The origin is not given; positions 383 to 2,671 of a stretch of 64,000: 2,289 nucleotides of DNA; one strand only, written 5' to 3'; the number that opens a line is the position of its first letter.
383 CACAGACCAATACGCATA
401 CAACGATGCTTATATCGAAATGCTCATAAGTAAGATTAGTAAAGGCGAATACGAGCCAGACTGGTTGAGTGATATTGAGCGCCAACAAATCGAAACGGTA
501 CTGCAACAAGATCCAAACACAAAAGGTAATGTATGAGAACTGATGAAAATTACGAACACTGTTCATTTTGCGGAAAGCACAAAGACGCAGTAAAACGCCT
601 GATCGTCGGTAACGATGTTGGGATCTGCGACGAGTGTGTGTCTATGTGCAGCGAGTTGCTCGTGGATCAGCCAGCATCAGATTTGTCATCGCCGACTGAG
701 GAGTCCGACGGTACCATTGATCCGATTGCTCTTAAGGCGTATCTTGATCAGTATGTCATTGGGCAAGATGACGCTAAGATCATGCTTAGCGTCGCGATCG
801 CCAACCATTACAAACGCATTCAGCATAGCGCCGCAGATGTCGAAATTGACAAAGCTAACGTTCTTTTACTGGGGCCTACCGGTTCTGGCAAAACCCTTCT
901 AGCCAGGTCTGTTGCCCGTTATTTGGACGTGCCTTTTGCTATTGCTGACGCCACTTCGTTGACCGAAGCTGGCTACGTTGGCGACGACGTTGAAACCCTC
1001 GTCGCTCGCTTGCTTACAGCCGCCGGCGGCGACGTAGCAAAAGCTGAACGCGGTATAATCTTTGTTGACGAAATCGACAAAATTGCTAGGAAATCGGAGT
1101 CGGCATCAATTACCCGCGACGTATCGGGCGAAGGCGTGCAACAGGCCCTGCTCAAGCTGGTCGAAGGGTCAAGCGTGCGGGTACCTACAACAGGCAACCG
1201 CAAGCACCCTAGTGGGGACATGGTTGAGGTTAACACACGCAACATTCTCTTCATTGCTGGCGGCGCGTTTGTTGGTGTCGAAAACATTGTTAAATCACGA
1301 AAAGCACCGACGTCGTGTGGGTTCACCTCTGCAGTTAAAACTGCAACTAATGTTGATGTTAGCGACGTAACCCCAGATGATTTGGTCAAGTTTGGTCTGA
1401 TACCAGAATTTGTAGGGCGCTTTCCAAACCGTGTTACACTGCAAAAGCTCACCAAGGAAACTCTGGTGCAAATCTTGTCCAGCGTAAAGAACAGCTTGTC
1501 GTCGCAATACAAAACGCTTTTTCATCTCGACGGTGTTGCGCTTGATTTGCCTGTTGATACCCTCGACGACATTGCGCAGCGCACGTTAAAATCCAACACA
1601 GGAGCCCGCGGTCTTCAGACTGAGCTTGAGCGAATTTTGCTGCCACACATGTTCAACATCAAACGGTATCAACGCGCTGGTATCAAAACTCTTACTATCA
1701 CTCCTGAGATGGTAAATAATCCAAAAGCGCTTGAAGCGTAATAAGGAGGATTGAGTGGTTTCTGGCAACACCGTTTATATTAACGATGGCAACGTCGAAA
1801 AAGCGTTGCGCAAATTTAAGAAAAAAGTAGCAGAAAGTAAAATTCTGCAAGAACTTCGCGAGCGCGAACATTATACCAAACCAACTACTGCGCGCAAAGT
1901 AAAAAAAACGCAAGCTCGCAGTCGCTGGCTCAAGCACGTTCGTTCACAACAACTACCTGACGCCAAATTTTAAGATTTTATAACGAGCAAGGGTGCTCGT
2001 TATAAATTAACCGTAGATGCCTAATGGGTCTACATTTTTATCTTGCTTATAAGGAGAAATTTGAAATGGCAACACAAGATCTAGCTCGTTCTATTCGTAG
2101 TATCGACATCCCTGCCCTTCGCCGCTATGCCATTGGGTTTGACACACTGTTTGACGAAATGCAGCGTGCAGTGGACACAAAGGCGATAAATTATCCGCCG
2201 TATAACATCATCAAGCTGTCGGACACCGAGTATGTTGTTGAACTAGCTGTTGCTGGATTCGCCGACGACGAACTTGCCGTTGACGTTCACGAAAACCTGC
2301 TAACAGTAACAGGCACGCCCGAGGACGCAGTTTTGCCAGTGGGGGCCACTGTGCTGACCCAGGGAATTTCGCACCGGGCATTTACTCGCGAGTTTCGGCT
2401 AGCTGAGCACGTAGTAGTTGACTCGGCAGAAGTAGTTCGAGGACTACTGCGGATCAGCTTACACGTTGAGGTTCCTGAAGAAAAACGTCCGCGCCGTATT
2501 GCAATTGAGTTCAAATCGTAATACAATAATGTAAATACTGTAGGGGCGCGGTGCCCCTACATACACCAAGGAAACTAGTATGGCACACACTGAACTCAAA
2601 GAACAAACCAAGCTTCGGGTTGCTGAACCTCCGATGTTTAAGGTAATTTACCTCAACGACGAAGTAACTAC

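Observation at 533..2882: Virus-encoded proteostasis and translation toolkit: ClpX, bS21, Hsp20 and ClpS in one block, with ClpP, GroES-like, IF-1, a bL12-CTD protein and a ppGpp hydrolase elsewhere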

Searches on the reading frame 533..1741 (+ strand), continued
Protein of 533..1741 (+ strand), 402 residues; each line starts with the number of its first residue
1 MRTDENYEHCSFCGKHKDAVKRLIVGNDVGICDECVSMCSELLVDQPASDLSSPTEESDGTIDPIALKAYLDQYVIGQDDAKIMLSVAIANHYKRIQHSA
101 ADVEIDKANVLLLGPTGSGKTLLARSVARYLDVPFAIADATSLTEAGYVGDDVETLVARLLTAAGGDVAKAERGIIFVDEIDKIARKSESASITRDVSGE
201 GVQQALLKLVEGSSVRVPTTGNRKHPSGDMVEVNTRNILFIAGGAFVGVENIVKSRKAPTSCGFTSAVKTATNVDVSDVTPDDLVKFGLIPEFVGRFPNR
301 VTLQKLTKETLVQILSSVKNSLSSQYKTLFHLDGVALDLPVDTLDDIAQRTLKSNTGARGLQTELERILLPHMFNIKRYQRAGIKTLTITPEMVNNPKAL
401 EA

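Call 78: get_annotated_region(hit=H16, flank=6000)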
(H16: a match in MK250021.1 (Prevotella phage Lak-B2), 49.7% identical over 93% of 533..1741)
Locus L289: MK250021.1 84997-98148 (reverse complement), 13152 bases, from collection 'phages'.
description: MAG: Prevotella phage Lak-B2, complete genome.
organism: Prevotella phage Lak-B2 (NCBI taxid 2491284)
taxonomy: Viruses; Duplodnaviria; Heunggongvirae; Uroviricota; Caudoviricetes
host: Prevotella sp.; source: baboon feces; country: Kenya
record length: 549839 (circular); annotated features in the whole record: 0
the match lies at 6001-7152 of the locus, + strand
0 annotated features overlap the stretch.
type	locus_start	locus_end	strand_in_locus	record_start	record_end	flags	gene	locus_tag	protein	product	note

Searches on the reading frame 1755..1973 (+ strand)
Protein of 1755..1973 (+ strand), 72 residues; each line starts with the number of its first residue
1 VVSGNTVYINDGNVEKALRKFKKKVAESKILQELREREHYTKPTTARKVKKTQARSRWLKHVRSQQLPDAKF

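Call 4: search_protein_families(library=pfam, proteins=[window:1755-1973:+], max_evalue=0.01)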
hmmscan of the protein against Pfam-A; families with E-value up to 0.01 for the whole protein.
window:1755-1973:+ (72 aa): 1 family
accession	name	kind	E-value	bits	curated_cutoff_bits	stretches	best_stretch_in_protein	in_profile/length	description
PF01165.25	Ribosomal_S21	-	1.6e-17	63.3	27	1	6-57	1-53/55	Ribosomal protein S21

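Call 9: search_protein_families(library=phrogs, proteins=[window:1755-1973:+], max_evalue=0.001)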
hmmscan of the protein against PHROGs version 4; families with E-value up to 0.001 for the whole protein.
window:1755-1973:+ (72 aa): 1 family
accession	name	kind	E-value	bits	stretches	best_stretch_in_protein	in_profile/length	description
phrog_21469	-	moron, auxiliary metabolic gene and host takeover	4.3e-13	50.2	1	10-66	8-64/71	ribosomal protein S21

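Call 59: search_protein_families(library=ncbifam, proteins=[window:1755-1973:+], max_evalue=0.01)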
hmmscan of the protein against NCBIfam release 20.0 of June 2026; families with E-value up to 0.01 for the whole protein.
window:1755-1973:+ (72 aa): 1 family
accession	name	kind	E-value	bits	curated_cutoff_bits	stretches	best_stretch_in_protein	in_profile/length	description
TIGR00030.1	S21p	equivalog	3.4e-16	58.8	28.95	1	6-60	2-57/58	30S ribosomal protein S21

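Call 82: find_related_loci(query=window:1755-1973:+, collection=viral_contigs, flank=4000)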
Query window:1755-1973:+ (72 aa) in viral_contigs; peptide patterns used: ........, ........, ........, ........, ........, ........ (x = any residue, [..] = any of these).
393 stretches matched a pattern; 368 encode a relative of the query (tblastn E <= 1e-3); the best 80 are kept; 80 distinct loci.
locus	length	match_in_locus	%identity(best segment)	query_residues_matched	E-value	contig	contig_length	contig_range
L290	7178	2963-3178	63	1-72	3e-27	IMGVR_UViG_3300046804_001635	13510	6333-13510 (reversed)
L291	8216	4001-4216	61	1-72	3e-27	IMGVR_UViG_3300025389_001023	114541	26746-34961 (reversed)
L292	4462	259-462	65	1-68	1e-26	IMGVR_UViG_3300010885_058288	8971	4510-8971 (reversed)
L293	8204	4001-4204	65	1-68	1e-26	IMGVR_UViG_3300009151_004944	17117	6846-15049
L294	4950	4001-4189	73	6-68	3e-26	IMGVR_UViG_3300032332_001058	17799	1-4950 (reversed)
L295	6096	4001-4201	61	2-68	4e-26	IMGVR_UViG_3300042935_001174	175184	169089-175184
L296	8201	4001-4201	61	2-68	4e-26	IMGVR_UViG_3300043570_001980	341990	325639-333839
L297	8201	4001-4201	61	2-68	4e-26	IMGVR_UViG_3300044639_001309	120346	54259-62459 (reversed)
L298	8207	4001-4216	58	1-72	9e-26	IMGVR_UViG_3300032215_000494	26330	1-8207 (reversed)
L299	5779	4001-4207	67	4-72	1e-25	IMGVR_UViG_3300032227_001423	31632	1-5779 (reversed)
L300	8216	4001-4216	58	1-72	1e-25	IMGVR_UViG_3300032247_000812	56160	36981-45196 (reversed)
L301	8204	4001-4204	65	1-68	1e-25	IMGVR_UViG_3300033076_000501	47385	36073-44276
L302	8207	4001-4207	65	4-72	2e-25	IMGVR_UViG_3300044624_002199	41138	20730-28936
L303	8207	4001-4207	65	4-72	2e-25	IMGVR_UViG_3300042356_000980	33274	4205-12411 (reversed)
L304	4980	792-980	71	6-68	2e-25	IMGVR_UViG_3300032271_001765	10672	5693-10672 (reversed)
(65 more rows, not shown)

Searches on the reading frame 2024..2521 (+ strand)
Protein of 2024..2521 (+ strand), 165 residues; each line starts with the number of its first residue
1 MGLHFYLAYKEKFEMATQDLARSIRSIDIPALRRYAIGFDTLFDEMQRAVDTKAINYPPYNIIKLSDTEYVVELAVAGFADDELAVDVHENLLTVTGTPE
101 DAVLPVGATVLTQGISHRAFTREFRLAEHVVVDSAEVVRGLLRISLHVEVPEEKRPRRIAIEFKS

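Call 4: search_protein_families(library=pfam, proteins=[window:2024-2521:+], max_evalue=0.01)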
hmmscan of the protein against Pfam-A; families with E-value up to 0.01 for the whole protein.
window:2024-2521:+ (165 aa): 1 family
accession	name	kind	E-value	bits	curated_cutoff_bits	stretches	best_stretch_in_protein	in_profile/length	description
PF00011.27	HSP20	-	1.1e-14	54.8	20.8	1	63-161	2-101/102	Hsp20/alpha crystallin family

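Call 9: search_protein_families(library=phrogs, proteins=[window:2024-2521:+], max_evalue=0.001)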
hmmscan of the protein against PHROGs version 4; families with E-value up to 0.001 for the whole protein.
window:2024-2521:+ (165 aa): 1 family
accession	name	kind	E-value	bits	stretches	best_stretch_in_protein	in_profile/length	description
phrog_432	-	other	2.6e-32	112.7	1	30-162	17-148/148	Hsp20 heat shock protein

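Call 59: search_protein_families(library=ncbifam, proteins=[window:2066-2521:+], max_evalue=0.01)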
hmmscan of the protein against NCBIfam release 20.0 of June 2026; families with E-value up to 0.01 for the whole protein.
window:2066-2521:+ (151 aa): 4 families
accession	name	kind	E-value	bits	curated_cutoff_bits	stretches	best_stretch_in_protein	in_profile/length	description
NF008013.0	PRK10743.1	equivalog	1.4e-33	115.9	212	1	11-147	2-136/137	small heat shock chaperone IbpA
NF008618.0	PRK11597.1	equivalog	2.7e-29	101.9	207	1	11-148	2-135/142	small heat shock chaperone IbpB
NF041799.1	Hsp14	equivalog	4.1e-05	23.5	100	1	30-148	7-118/118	archaeal heat shock protein Hsp14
NF042420.1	Hsp18_Clos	equivalog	0.00043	20.4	195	1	49-147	47-146/147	heat shock protein Hsp18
